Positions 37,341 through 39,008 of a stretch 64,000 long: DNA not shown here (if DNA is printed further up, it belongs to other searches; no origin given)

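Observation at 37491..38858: LysA-like PLP decarboxylase with a cleavable-looking signal peptide, embedded in the PG operon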

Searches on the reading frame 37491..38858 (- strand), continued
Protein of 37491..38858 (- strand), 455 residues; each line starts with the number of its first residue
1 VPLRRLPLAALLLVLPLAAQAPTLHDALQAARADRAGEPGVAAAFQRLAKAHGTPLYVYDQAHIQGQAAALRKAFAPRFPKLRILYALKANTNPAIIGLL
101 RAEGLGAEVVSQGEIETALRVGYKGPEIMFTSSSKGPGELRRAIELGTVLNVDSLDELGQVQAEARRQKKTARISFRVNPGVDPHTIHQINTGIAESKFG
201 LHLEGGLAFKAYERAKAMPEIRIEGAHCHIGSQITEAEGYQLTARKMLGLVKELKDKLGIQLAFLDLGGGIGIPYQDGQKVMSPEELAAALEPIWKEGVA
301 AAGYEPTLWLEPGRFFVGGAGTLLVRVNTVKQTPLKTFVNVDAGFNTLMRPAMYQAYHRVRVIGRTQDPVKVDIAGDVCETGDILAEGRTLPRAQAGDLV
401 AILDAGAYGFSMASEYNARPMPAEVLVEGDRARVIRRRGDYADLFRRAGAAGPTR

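Call 52: find_homologous_proteins(query=L040:9839-11233:+, max_evalue=1e-60)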
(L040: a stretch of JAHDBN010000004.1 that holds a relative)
Query L040:9839-11233:+ (464 aa): 1518 proteins with E <= 1e-60 among 8000 candidates; the best 120 are listed.
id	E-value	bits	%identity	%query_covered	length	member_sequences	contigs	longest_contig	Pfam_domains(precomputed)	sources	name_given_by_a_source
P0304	0.0e+0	1029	100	100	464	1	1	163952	PF02784.23,PF00278.29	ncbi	-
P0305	7.9e-209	712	68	100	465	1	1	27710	PF02784.23,PF00278.29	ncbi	-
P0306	3.4e-201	687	67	100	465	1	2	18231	PF02784.23,PF00278.29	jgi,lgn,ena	-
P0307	3.5e-200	684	67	100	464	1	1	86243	PF02784.23,PF00278.29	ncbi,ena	-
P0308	2.0e-198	678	66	100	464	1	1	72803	PF02784.23,PF00278.29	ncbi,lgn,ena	-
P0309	2.1e-158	546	54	98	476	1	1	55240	PF02784.23,PF00278.29,PF01168.27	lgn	-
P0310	4.4e-155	535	51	99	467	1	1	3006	PF02784.23,PF00278.29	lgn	-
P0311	6.6e-155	534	55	95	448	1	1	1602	PF02784.23,PF00278.29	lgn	-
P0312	3.7e-152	525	52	99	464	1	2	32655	PF02784.23,PF00278.29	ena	-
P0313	1.7e-151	523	53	99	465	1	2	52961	PF02784.23,PF00278.29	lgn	-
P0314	4.1e-151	522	53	98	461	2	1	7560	PF02784.23,PF00278.29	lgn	-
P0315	2.4e-150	519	61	84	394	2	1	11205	PF02784.23,PF00278.29,PF01168.27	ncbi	-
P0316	3.5e-150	519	53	98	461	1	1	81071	PF02784.23,PF00278.29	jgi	jgi:diaminopimelate decarboxylase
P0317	4.4e-149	515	53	98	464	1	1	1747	PF02784.23,PF00278.29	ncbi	-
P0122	1.9e-148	513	52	98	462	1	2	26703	PF02784.23,PF00278.29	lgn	-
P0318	4.7e-148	512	52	98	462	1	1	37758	PF02784.23,PF00278.29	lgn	-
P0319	2.8e-147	509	50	99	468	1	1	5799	PF02784.23,PF00278.29,PF01168.27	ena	-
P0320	1.7e-145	503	50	98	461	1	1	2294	PF02784.23,PF00278.29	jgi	jgi:diaminopimelate decarboxylase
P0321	1.8e-145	503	53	91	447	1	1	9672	PF02784.23,PF00278.29,PF01168.27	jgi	-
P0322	2.0e-144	500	53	92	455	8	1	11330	PF02784.23,PF00278.29,PF01168.27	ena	-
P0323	4.8e-144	499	53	90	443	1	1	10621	PF02784.23,PF00278.29,PF01168.27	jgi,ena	-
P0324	6.8e-144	498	54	90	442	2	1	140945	PF02784.23,PF00278.29,PF01168.27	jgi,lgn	-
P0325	1.5e-143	497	52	94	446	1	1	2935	PF02784.23,PF00278.29,PF01168.27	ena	-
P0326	5.1e-143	495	52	90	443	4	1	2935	PF02784.23,PF00278.29,PF01168.27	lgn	-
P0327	5.2e-143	495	49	98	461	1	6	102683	PF02784.23,PF00278.29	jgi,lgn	jgi:diaminopimelate decarboxylase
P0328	1.2e-142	494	53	90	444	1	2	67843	PF02784.23,PF00278.29,PF01168.27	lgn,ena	-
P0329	8.5e-142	491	54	91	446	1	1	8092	PF02784.23,PF00278.29,PF01168.27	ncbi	-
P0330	1.2e-141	491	53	90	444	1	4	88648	PF02784.23,PF00278.29,PF01168.27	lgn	-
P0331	2.4e-141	490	53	91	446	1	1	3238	PF02784.23,PF00278.29,PF01168.27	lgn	-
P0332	7.8e-141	488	51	92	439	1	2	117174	PF02784.23,PF00278.29,PF01168.27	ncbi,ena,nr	ncbi:MAG: diaminopimelate decarboxylase [Acidobacteriota bacterium]|nr:diaminopimelate decarboxylase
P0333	8.0e-141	488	52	94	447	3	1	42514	PF02784.23,PF00278.29,PF01168.27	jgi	jgi:diaminopimelate decarboxylase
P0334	1.3e-140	487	52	89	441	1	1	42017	PF02784.23,PF00278.29,PF01168.27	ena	-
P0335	8.3e-140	485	53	90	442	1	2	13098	PF02784.23,PF00278.29,PF01168.27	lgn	-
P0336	1.5e-139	484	53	91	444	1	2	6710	PF02784.23,PF00278.29,PF01168.27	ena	-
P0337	2.1e-139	483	53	91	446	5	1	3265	PF02784.23,PF00278.29,PF01168.27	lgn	-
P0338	2.2e-139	483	52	91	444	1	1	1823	PF02784.23,PF00278.29,PF01168.27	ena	-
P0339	3.5e-139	483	52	90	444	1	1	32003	PF02784.23,PF00278.29,PF01168.27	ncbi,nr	ncbi:MAG: diaminopimelate decarboxylase [Candidatus Riflebacteria bacterium]|nr:diaminopimelate deca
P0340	5.3e-139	482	51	91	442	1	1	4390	PF02784.23,PF00278.29,PF01168.27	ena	-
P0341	6.6e-139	482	51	92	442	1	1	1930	PF02784.23,PF00278.29,PF01168.27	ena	-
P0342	1.7e-138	480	51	92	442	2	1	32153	PF02784.23,PF00278.29,PF01168.27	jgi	-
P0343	5.1e-138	479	52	90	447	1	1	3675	PF02784.23,PF00278.29,PF01168.27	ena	-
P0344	5.5e-137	475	52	91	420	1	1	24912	PF02784.23,PF00278.29,PF01168.27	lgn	-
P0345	9.5e-137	475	52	91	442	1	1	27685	PF02784.23,PF00278.29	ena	-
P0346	1.7e-136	474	51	91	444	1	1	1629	PF02784.23,PF00278.29,PF01168.27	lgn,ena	-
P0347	3.1e-136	473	52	89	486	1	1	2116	PF02784.23,PF00278.29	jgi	jgi:diaminopimelate decarboxylase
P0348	9.6e-136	471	50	94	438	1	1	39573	PF02784.23,PF00278.29,PF01168.27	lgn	-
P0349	1.4e-135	471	51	88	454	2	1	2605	PF02784.23,PF00278.29,PF01168.27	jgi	jgi:diaminopimelate decarboxylase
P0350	1.7e-135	470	51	91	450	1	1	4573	PF02784.23,PF00278.29,PF01168.27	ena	-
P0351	2.3e-135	470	51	89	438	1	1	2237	PF02784.23,PF00278.29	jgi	-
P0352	2.0e-134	467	52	90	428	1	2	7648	PF02784.23,PF00278.29,PF01168.27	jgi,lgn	jgi:diaminopimelate decarboxylase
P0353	2.9e-134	466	52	92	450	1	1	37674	PF02784.23,PF00278.29,PF01168.27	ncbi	ncbi:MAG: diaminopimelate decarboxylase [Acidobacteriota bacterium]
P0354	3.6e-134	466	50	91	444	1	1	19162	PF02784.23,PF00278.29,PF01168.27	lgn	-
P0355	5.4e-134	465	51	91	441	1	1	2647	PF02784.23,PF00278.29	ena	-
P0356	6.3e-134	465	51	89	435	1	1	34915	PF02784.23,PF00278.29,PF01168.27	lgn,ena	-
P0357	2.3e-133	463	50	89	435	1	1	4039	PF02784.23,PF00278.29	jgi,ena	-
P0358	7.4e-133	462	51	89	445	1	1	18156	PF02784.23,PF00278.29,PF01168.27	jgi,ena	-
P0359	7.8e-133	462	52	90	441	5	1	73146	PF02784.23,PF00278.29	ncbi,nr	ncbi:MAG: diaminopimelate decarboxylase [Acidobacteria bacterium]|nr:MAG: diaminopimelate decarboxyl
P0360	9.3e-133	461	51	91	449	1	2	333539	PF02784.23,PF00278.29,PF01168.27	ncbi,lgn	-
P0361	1.1e-132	461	50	91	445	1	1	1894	PF02784.23,PF00278.29,PF01168.27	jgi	jgi:diaminopimelate decarboxylase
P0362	1.7e-130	454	49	91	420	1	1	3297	PF02784.23,PF00278.29,PF01168.27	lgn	-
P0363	4.9e-130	452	50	91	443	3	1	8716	PF02784.23,PF00278.29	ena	-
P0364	5.5e-129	449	49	92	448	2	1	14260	PF02784.23,PF00278.29,PF01168.27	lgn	-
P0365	3.0e-128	447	48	93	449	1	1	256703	PF02784.23,PF00278.29,PF01168.27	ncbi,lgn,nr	ncbi:MAG: diaminopimelate decarboxylase [Acidobacteria bacterium]|nr:diaminopimelate decarboxylase [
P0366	6.5e-128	445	49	91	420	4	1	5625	PF02784.23,PF00278.29,PF01168.27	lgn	-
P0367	1.9e-127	444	47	97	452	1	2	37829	PF02784.23,PF00278.29,PF01168.27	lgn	-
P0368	1.7e-126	441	48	92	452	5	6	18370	PF02784.23,PF00278.29,PF01168.27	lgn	-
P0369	1.8e-126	441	49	88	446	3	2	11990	PF02784.23,PF00278.29,PF01168.27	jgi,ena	-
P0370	7.6e-126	439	50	91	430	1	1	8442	PF02784.23,PF00278.29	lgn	-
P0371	9.6e-123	428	51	90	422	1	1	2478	PF02784.23,PF00278.29,PF01168.27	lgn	-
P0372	4.9e-119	416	50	90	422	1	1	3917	PF02784.23,PF00278.29,PF01168.27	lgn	-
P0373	5.4e-114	400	50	77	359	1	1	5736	PF02784.23,PF00278.29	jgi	-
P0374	2.0e-111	391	47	89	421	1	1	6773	PF02784.23,PF00278.29,PF01168.27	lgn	-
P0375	3.7e-111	390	44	93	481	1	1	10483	PF02784.23,PF00278.29,PF01168.27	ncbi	-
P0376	1.3e-110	388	47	88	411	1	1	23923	PF02784.23,PF00278.29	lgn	-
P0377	4.0e-109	383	47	88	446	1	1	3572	PF02784.23,PF00278.29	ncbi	-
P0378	4.4e-109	383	47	89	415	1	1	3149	PF02784.23,PF00278.29,PF01168.27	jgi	-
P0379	6.9e-109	383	49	88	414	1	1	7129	PF02784.23,PF00278.29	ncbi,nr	ncbi:MAG: diaminopimelate decarboxylase [Candidatus Altiarchaeota archaeon]|nr:diaminopimelate decar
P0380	2.1e-108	381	47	90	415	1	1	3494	PF02784.23,PF00278.29,PF01168.27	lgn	-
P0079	5.2e-108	380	44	91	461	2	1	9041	PF02784.23,PF00278.29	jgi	jgi:diaminopimelate decarboxylase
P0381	1.0e-107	379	47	88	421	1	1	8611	PF02784.23,PF00278.29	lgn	-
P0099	1.4e-107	378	44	96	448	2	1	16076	PF02784.23,PF00278.29,PF01168.27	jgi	jgi:diaminopimelate decarboxylase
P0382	1.9e-106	375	45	88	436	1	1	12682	PF02784.23,PF00278.29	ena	-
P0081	6.8e-106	373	45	87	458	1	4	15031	PF02784.23,PF00278.29,PF01168.27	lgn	-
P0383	9.3e-106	372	45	88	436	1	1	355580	PF02784.23,PF00278.29,PF01168.27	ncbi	-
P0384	1.8e-105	371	44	89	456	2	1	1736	PF02784.23,PF00278.29,PF01168.27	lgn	-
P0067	1.8e-105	371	44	90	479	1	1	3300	PF02784.23,PF00278.29,PF01168.27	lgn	-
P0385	2.6e-105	371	46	89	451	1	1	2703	PF02784.23,PF00278.29,PF01168.27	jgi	jgi:diaminopimelate decarboxylase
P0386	3.8e-105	370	44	89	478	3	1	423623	PF02784.23,PF00278.29,PF01168.27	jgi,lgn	jgi:diaminopimelate decarboxylase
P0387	5.4e-105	370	45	89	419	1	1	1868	PF02784.23,PF00278.29,PF01168.27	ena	-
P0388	5.5e-105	370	45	88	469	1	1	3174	PF02784.23,PF00278.29,PF01168.27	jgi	jgi:diaminopimelate decarboxylase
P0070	1.1e-104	369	44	91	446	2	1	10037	PF02784.23,PF00278.29,PF01168.27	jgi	-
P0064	2.4e-104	368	46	87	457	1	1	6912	PF02784.23,PF00278.29,PF01168.27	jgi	jgi:diaminopimelate decarboxylase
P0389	3.1e-104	367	45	89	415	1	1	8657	PF02784.23,PF00278.29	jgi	jgi:diaminopimelate decarboxylase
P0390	3.6e-104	367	46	89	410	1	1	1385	PF02784.23,PF00278.29,PF01168.27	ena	-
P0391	7.0e-104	366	47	88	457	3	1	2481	PF02784.23,PF00278.29,PF01168.27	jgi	-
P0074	7.8e-104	366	43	90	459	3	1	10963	PF02784.23,PF00278.29,PF01168.27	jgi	jgi:diaminopimelate decarboxylase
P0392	1.3e-103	365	44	88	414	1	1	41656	PF02784.23,PF00278.29,PF01168.27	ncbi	ncbi:MAG: diaminopimelate decarboxylase [Candidatus Altiarchaeota archaeon]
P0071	1.4e-103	365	45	87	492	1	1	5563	PF02784.23,PF00278.29,PF01168.27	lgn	-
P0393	1.8e-103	365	44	89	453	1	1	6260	PF02784.23,PF00278.29,PF01168.27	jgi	jgi:diaminopimelate decarboxylase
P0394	2.0e-103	365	45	88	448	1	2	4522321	PF02784.23,PF00278.29,PF01168.27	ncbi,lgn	ncbi:MAG: diaminopimelate decarboxylase [Thermoanaerobaculia bacterium]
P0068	3.2e-103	364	43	92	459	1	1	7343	PF02784.23,PF00278.29,PF01168.27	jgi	jgi:diaminopimelate decarboxylase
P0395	3.6e-103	364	42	90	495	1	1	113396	PF02784.23,PF00278.29,PF01168.27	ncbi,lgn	-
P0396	4.4e-103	364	45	88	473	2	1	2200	PF02784.23,PF00278.29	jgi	-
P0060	8.5e-103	363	44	91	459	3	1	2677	PF02784.23,PF00278.29,PF01168.27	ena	-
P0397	1.0e-102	362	44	89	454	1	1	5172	PF02784.23,PF00278.29,PF01168.27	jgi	jgi:diaminopimelate decarboxylase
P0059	1.2e-102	362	43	91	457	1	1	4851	PF02784.23,PF00278.29,PF01168.27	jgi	jgi:diaminopimelate decarboxylase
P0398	1.5e-102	362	43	90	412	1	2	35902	PF02784.23,PF00278.29,PF01168.27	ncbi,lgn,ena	-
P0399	1.7e-102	362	45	90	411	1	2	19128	PF02784.23,PF00278.29,PF01168.27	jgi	-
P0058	2.0e-102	361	43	91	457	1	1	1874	PF02784.23,PF00278.29,PF01168.27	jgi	jgi:diaminopimelate decarboxylase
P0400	2.3e-102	361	46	89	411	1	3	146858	PF02784.23,PF00278.29,PF01168.27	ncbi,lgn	-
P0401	2.8e-102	361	44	89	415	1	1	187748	PF02784.23,PF00278.29,PF01168.27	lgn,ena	-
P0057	3.0e-102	361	42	91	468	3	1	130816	PF02784.23,PF00278.29,PF01168.27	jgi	-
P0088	3.8e-102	361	42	91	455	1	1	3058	PF02784.23,PF00278.29,PF01168.27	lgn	-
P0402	4.5e-102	360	45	89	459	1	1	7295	PF02784.23,PF00278.29,PF01168.27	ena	-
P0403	4.7e-102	360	43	90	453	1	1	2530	PF02784.23,PF00278.29,PF01168.27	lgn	-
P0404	7.6e-102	360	44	89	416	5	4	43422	PF02784.23,PF00278.29,PF01168.27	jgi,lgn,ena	-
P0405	7.8e-102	359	45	88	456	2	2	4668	PF02784.23,PF00278.29,PF01168.27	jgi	jgi:diaminopimelate decarboxylase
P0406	8.3e-102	359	44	89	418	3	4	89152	PF02784.23,PF00278.29,PF01168.27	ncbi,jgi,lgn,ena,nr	ncbi:MAG: diaminopimelate decarboxylase [Candidatus Altiarchaeales archaeon]|nr:MAG: diaminopimelate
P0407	9.8e-102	359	45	88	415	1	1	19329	PF02784.23,PF00278.29,PF01168.27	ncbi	ncbi:MAG: diaminopimelate decarboxylase [Candidatus Altiarchaeota archaeon]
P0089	1.1e-101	359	41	92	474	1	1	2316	PF02784.23,PF00278.29,PF01168.27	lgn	-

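Call 54: predict_structure(alignment_id=A1)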
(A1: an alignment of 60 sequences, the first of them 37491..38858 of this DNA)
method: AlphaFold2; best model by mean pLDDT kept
length: 455 residues; sequences in the alignment: 60
mean_pLDDT: 89.1   pTM: 0.88
mean pLDDT of the five models: 89.1, 88.9, 87.4, 87.4, 84.9
residues with pLDDT >= 90: 312; 70-90: 88; 50-70: 47; < 50: 8
segments of 3 or more residues with pLDDT < 50: 347-349, 351-353
pLDDT, mean of each block of 10 residues (from residue 1): 54 59 96 95 97 95 98 98 96 96 97 97 98 94 98 96 98 96 78 70 91 98 95 89 97 98 94 84 95 98 98 93 94 90 61 65 95 78 79 96 82 69 95 94 85 70
secondary structure, 60 per line:
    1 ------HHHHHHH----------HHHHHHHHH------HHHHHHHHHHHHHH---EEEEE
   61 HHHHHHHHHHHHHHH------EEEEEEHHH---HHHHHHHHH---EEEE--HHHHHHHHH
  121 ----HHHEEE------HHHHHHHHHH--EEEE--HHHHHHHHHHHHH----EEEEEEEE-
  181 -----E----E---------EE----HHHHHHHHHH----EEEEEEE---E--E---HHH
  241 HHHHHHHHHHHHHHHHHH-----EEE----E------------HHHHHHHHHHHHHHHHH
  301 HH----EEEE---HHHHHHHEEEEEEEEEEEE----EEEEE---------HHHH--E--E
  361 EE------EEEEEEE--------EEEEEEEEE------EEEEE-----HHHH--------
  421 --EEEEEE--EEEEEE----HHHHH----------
elements in order: H7-13 H24-32 H39-52 E56-60 H61-75 E82-87 H94-102 E106-109 H112-120 E128-130 H137-146 E149-152 H155-167 E172-179 H207-216 E221-227 H238-258 E264-266 H284-302 E307-310 H314-320 E321-332 E337-341 H351-354 E360-362 E369-375 E384-392 E399-403 H409-412 E423-428 E431-436 H441-445
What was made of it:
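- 38796..38858 (-): Codons 1-21: Sec-type signal peptide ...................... The n-region holds RR and the h-region is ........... Candidate cleavage sites are LAA|QA (19/20) and AQA|P (21/22). pLDDT is 54-59 for residues 1-20, against 95 or more from residue 21 (call 54).
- AlphaFold gives pLDDT 54-59 for residues 1-20 and 95 or more from residue 21 (call 54).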

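Call 56: find_encoding_contigs(protein=P0324, flank=8000, max_places=1)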
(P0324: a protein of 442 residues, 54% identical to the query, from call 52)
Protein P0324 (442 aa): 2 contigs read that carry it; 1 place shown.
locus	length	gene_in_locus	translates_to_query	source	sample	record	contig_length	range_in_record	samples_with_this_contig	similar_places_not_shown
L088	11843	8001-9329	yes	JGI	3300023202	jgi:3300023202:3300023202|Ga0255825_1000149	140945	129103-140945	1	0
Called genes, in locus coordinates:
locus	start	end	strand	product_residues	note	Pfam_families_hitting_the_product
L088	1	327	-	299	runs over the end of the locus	PF01882:DUF58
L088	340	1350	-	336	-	PF00004:AAA (faint), PF20030:bpMoxR, PF07726:AAA_3, PF07728:AAA_5, PF17863:AAA_lid_2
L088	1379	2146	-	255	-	PF13709:DUF4159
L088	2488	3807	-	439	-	PF01523:PmbA_TldD_1st (weak), PF19289:PmbA_TldD_3rd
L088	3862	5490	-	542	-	PF01523:PmbA_TldD_1st, PF19290:PmbA_TldD_2nd (weak), PF19289:PmbA_TldD_3rd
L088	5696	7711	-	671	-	PF00884:Sulfatase, PF01663:Phosphodiest, PF13428:TPR_14 (faint), PF13176:TPR_7 (faint), PF24575:TPR_Slam (weak), PF07719:TPR_2 (faint), PF13174:TPR_6 (faint), PF14559:TPR_19, +3 more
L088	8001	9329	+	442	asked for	PF00278:Orn_DAP_Arg_deC, PF01168:Ala_racemase_N (weak), PF02784:Orn_Arg_deC_N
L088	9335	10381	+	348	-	PF02746:MR_MLE_N, PF13378:MR_MLE_C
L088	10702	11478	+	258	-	-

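Call 57: find_encoding_contigs(protein=P0316, flank=8000, max_places=1)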
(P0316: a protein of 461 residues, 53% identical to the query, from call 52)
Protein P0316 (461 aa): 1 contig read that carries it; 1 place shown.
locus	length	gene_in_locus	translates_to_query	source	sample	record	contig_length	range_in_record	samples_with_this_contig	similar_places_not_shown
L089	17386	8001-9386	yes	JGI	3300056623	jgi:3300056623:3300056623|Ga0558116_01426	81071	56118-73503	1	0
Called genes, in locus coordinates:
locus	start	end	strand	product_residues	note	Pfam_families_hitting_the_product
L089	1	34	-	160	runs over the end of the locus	PF02410:RsfS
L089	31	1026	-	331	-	PF01018:GTP1_OBG, PF01926:MMR_HSR1, PF02421:FeoB_N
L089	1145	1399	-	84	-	PF01016:Ribosomal_L27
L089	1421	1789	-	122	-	PF00829:Ribosomal_L21p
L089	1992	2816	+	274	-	-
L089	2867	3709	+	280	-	PF01790:LGT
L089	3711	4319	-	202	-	-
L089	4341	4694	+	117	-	-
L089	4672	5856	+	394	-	PF01464:SLT, PF01476:LysM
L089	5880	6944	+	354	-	-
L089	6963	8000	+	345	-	PF00912:Transgly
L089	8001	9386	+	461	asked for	PF00278:Orn_DAP_Arg_deC, PF02784:Orn_Arg_deC_N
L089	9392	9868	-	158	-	PF00588:SpoU_methylase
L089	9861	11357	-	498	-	PF02789:Peptidase_M17_N, PF00883:Peptidase_M17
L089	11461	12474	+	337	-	PF03739:LptF_LptG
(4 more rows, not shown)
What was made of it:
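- The Tat-clade member P0316 abuts a peptidoglycan glycosyltransferase and an SLT/LysM protein (call 57).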
